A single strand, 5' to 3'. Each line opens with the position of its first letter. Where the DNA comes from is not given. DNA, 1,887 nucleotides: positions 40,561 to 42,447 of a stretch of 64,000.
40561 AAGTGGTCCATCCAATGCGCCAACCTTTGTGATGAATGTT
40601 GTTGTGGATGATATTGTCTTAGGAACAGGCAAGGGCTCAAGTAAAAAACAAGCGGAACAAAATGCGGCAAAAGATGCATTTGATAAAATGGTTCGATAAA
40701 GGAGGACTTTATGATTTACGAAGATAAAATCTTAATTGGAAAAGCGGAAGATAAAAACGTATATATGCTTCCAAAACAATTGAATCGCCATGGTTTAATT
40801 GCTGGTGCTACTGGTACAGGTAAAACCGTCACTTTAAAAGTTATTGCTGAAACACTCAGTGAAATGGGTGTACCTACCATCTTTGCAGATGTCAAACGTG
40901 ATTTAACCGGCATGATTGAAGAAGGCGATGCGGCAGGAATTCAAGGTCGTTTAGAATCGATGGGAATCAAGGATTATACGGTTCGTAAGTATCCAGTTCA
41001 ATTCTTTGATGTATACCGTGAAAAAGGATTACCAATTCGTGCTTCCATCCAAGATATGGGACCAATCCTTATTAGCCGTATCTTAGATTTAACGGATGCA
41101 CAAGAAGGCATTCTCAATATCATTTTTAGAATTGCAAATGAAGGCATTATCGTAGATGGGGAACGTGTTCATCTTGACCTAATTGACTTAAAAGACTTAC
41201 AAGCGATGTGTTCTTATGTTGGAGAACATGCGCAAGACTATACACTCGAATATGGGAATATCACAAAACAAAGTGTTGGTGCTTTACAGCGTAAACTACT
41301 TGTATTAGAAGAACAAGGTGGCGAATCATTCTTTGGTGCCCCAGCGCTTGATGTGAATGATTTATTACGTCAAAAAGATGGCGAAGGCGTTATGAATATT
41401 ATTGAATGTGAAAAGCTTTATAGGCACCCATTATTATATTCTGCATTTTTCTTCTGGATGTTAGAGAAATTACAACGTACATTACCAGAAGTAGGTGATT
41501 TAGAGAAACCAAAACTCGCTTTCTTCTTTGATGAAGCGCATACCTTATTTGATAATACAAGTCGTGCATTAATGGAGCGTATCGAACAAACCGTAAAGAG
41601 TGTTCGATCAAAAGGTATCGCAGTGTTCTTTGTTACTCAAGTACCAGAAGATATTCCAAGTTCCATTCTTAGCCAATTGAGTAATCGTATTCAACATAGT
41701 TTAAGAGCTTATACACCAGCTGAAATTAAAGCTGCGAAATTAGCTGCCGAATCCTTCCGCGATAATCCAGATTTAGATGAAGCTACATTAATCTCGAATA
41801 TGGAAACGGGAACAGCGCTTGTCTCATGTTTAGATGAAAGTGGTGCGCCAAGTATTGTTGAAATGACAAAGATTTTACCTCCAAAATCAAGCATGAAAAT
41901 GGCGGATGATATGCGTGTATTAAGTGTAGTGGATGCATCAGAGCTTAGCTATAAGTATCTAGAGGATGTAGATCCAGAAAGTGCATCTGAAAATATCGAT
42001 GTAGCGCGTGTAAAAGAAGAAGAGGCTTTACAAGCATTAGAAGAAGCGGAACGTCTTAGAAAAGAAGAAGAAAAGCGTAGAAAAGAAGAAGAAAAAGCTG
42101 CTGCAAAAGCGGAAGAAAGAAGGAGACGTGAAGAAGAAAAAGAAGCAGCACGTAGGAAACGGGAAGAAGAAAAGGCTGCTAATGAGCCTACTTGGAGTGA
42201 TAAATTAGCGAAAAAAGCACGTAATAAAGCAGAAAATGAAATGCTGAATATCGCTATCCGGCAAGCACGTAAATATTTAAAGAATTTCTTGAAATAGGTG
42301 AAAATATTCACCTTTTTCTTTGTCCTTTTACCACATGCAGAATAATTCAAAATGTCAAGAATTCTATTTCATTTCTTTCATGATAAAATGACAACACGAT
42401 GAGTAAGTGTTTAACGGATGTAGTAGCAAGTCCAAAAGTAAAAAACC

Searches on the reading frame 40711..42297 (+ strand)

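Call 70: search_protein_families(library=pfam, proteins=[window:40711-42297:+], max_evalue=0.001)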
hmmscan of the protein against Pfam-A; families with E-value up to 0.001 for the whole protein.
window:40711-42297:+ (528 aa): 7 families
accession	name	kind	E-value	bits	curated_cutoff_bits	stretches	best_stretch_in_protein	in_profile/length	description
PF05872.18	HerA_C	-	2.5e-164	548.1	22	1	10-477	6-469/502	Helicase HerA-like C-terminal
PF01935.23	DUF87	-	1.5e-07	32.2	23.2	1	17-235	14-203/220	Helicase HerA, central domain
PF04851.21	ResIII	-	2.1e-05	24.9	22.5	0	23-52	21-50/164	Type III restriction enzyme, res subunit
PF00004.35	AAA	-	6.8e-05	23.8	21.2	0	29-63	2-33/131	ATPase family associated with various cellular activities (AAA)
PF13401.12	AAA_22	-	0.00013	22.7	27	0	26-62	6-42/130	AAA domain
PF01580.24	FtsK_SpoIIIE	-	0.00036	20.5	24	0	14-45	28-59/221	FtsK/SpoIIIE family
PF12846.13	AAA_10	-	0.00038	20.1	27.5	0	270-372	243-340/362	AAA-like domain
